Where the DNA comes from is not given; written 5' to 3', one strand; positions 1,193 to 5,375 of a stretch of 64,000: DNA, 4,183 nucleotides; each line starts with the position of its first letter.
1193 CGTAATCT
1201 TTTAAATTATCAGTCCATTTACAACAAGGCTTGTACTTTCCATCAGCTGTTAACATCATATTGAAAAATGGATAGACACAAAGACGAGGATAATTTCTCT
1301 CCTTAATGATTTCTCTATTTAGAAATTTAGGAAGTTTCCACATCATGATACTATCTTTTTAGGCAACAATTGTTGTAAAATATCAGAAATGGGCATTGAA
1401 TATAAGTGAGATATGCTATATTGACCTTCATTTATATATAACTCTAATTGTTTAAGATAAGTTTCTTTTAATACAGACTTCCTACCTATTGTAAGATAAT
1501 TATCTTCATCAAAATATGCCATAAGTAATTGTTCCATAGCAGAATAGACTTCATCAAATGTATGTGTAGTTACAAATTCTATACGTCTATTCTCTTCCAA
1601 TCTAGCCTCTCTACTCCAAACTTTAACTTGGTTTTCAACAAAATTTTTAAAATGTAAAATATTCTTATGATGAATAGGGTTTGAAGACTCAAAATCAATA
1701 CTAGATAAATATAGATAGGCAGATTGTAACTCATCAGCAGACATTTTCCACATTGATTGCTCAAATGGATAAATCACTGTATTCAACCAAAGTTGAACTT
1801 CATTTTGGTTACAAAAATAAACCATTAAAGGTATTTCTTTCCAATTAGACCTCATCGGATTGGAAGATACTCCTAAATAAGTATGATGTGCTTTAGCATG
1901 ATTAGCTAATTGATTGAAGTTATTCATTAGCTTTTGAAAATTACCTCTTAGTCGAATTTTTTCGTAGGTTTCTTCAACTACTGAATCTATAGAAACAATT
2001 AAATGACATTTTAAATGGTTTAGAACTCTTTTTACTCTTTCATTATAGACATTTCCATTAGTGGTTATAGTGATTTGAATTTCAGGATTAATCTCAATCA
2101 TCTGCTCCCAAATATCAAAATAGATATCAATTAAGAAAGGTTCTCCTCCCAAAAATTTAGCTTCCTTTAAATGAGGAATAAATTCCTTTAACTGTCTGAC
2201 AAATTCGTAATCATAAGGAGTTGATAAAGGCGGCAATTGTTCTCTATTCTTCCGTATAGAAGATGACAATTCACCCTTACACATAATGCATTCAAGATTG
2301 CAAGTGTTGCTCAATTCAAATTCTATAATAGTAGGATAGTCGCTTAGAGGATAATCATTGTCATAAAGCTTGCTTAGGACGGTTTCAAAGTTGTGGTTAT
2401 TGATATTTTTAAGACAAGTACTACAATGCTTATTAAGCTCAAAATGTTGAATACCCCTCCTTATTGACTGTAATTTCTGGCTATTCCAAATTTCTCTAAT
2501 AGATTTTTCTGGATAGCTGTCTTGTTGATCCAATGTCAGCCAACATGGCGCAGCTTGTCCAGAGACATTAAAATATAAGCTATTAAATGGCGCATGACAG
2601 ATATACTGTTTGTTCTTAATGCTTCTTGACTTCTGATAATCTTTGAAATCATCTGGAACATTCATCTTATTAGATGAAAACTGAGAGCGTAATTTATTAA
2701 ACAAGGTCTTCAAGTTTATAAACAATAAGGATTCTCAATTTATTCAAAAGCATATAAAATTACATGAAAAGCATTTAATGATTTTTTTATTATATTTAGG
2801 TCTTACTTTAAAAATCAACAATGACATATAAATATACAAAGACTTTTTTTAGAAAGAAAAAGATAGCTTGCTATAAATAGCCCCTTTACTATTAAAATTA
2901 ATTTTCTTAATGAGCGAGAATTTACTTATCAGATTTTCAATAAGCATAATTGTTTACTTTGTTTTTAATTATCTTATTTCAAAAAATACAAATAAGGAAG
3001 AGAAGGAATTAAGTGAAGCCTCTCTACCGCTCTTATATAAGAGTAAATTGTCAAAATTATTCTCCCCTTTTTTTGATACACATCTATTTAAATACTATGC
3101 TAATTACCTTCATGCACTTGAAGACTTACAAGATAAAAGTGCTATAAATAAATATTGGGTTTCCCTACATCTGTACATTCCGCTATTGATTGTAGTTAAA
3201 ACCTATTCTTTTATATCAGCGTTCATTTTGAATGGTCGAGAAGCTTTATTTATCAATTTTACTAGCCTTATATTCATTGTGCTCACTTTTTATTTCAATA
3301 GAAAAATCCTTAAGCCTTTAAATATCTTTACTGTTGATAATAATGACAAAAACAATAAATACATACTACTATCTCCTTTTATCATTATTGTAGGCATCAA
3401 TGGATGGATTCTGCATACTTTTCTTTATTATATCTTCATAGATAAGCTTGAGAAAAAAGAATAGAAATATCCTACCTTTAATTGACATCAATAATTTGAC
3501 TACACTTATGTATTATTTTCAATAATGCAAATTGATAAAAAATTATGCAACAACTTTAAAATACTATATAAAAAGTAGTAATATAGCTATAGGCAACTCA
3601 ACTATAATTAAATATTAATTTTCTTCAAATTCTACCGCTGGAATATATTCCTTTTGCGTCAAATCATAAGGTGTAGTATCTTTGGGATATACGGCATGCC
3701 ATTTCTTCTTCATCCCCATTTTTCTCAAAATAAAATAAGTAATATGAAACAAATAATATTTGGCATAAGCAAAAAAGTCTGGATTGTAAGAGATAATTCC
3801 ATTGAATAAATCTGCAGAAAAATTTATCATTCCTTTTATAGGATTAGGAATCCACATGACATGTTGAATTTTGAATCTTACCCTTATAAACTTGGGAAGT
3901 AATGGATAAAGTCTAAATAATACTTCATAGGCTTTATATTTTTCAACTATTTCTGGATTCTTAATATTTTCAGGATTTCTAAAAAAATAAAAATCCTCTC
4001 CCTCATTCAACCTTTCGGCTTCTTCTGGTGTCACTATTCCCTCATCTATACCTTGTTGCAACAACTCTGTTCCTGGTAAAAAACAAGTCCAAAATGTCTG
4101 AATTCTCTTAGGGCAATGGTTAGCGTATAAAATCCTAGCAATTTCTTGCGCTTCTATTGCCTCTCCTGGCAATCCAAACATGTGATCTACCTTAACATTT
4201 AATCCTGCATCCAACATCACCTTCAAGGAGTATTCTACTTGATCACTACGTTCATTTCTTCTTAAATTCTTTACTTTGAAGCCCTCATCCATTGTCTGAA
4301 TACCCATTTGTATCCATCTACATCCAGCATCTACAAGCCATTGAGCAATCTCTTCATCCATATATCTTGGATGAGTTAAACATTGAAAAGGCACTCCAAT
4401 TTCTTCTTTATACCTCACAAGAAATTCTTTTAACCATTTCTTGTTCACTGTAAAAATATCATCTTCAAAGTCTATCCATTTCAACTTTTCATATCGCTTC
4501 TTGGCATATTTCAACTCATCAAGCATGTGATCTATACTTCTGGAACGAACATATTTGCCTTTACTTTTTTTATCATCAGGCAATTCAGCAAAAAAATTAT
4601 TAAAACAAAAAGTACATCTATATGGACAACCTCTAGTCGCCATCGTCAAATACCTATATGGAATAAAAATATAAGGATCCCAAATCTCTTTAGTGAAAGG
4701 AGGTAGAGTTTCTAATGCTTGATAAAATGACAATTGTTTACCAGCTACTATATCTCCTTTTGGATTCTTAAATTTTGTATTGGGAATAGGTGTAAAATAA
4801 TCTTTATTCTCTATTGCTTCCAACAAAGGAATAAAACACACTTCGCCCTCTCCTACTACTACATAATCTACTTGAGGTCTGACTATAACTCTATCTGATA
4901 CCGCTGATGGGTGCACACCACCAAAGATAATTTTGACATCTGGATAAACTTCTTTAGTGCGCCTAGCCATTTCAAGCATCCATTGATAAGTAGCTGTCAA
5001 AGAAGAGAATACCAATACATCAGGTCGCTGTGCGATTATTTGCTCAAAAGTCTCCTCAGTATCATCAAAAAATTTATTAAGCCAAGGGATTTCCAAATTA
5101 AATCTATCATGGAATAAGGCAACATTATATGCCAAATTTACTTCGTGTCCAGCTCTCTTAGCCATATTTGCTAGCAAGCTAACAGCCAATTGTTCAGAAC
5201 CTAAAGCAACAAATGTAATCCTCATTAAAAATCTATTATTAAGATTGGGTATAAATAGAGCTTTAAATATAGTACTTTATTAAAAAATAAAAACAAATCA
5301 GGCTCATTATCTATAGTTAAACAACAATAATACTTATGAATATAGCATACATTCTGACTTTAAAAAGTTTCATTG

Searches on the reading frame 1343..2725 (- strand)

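Call 84: search_protein_families(library=ncbifam, proteins=[window:1343-2725:-], max_evalue=0.001)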
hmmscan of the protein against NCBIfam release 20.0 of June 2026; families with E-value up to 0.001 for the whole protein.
window:1343-2725:- (460 aa): 28 families (the best 25 are shown)
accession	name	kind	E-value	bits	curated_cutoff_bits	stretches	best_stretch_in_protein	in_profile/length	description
NF033640.1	N_Twi_rSAM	subfamily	2.7e-42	145.3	170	1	40-365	2-358/398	twitch domain-containing radical SAM protein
TIGR04311.1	rSAM_Geo_metal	subfamily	3.2e-16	59.4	400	1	130-386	1-249/423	radical SAM/SPASM family putative metalloenzyme maturase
NF050035.1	rSAM_WgK_link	exception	2.1e-14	53.3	650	1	128-278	5-148/367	radical SAM/SPASM peptide maturase WgkB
TIGR04317.1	W_rSAM_matur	equivalog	8.9e-13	48.1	380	1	136-325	8-191/349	tungsten cofactor oxidoreductase radical SAM maturase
TIGR02666.1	moaA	equivalog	2.7e-12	46.3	284.05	1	138-312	16-187/336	GTP 3',8-cyclase MoaA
TIGR04053.2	TIGR04053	equivalog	1.4e-11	44.3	395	1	127-317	3-185/366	TIGR04053 family radical SAM/SPASM domain-containing protein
NF050038.1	rSAM_RiPP_GggB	equivalog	1.9e-11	43.6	650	1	136-275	46-182/398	streptosactin maturase GggB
NF001199.0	PRK00164.2-1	equivalog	2e-11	43.6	231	1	137-319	17-189/308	GTP 3',8-cyclase MoaA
TIGR02668.1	moaA_archaeal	equivalog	1.1e-10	41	325.25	1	137-314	15-183/303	GTP 3',8-cyclase MoaA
TIGR04321.1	spiroSPASM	subfamily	4.4e-10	38.9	250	1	101-284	200-386/510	spiro-SPASM protein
NF038283.1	viperin_w_prok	equivalog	5.2e-10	39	180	1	133-280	3-150/281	viperin family antiviral radical SAM protein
TIGR04054.1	rSAM_NirJ1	equivalog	1.4e-09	37.1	650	1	132-307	36-199/387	putative heme d1 biosynthesis radical SAM protein NirJ1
TIGR04250.1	SCM_rSAM_ScmE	equivalog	1.7e-09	37.1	400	1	131-277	2-141/358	SynChlorMet cassette radical SAM/SPASM protein ScmE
TIGR03962.1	mycofact_rSAM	equivalog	2.9e-09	36.6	265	1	130-278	10-149/339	mycofactocin radical SAM maturase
TIGR04251.1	SCM_rSAM_ScmF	equivalog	4.3e-08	32.9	400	1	134-275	6-143/353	SynChlorMet cassette radical SAM/SPASM protein ScmF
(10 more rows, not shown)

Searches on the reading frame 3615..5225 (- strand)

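Call 3: search_protein_families(library=pfam, proteins=[window:3615-5225:-], max_evalue=0.01)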
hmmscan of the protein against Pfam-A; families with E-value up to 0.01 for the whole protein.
window:3615-5225:- (536 aa): 3 families
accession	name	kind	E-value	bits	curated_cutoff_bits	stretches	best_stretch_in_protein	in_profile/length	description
PF04055.27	Radical_SAM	-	9.1e-21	75.2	29.5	1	197-364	4-164/166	Radical SAM superfamily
PF02310.24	B12-binding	-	5.4e-19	68.6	32.1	1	12-129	14-115/121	B12 binding domain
PF00478.31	IMPDH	-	0.00088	18.8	25.6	1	53-130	102-180/345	IMP dehydrogenase / GMP reductase domain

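Call 84: search_protein_families(library=ncbifam, proteins=[window:3615-5225:-], max_evalue=0.001)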
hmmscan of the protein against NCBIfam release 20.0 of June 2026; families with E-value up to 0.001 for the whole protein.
window:3615-5225:- (536 aa): 23 families
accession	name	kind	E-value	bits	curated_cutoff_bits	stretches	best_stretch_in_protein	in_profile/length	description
TIGR03471.1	HpnJ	equivalog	9.3e-33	113.8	577.6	1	61-429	64-424/472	hopanoid biosynthesis associated radical SAM protein HpnJ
NF050148.1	rSAM_ApyD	equivalog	8.5e-27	93.8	750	1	15-361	28-357/645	RiPP biosynthesis radical SAM protein ApyD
NF033712.0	B12_rSAM_KedN5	subfamily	9.4e-27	93.5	700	1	61-400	56-399/624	KedN5 family methylcobalamin-dependent radical SAM C-methyltransferase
TIGR04013.1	B12_SAM_MJ_1487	hypoth_equivalog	6.4e-26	91.1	251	2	56-244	31-195/382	TIGR04013 family B12-binding domain/radical SAM domain-containing protein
TIGR02026.1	BchE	equivalog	2.5e-21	76.1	481.35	1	57-361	53-356/497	magnesium-protoporphyrin IX monomethyl ester anaerobic oxidative cyclase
NF038361.1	rSAM_Sden_1168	equivalog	4.9e-21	74.9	575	1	56-404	128-485/560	Sden_1168 family B12-binding radical SAM P-methyltransferase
TIGR03975.1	rSAM_ocin_1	subfamily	6.6e-21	74.4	281.85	1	57-358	118-418/606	RiPP maturation radical SAM C-methyltransferase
TIGR04072.2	rSAM_ladder_B12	equivalog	1.8e-18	66.4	360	1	75-402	74-382/443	lipid biosynthesis B12-binding/radical SAM protein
TIGR04479.1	bcpD_PhpK_rSAM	subfamily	8.4e-18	64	600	1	38-359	81-398/504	PhpK family radical SAM P-methyltransferase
TIGR04385.1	B12_rSAM_cofa1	equivalog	5.8e-14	52.1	450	1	90-369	93-367/438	B12 lower ligand biosynthesis radical SAM protein BzaD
TIGR04014.1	B12_SAM_MJ_0865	equivalog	1.3e-12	47.3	360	1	67-359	38-325/434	methyl-coenzyme M reductase glutamine C-methyltransferase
NF033070.1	rSAM_AprD4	equivalog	2.5e-12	46.5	500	1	196-399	201-397/456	AprD4 family radical SAM diol-dehydratase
TIGR04367.1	HpnR_B12_rSAM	equivalog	1.6e-10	40.2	650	1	8-212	18-207/490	hopanoid C-3 methylase HpnR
TIGR04428.1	B12_rSAM_trp_MT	equivalog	2e-10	39.7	500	1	196-359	221-387/558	tryptophan 2-C-methyltransferase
TIGR04190.1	B12_SAM_Ta0216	equivalog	9e-10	37.7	500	1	84-275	97-298/554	TIGR04190 family B12-binding domain/radical SAM domain protein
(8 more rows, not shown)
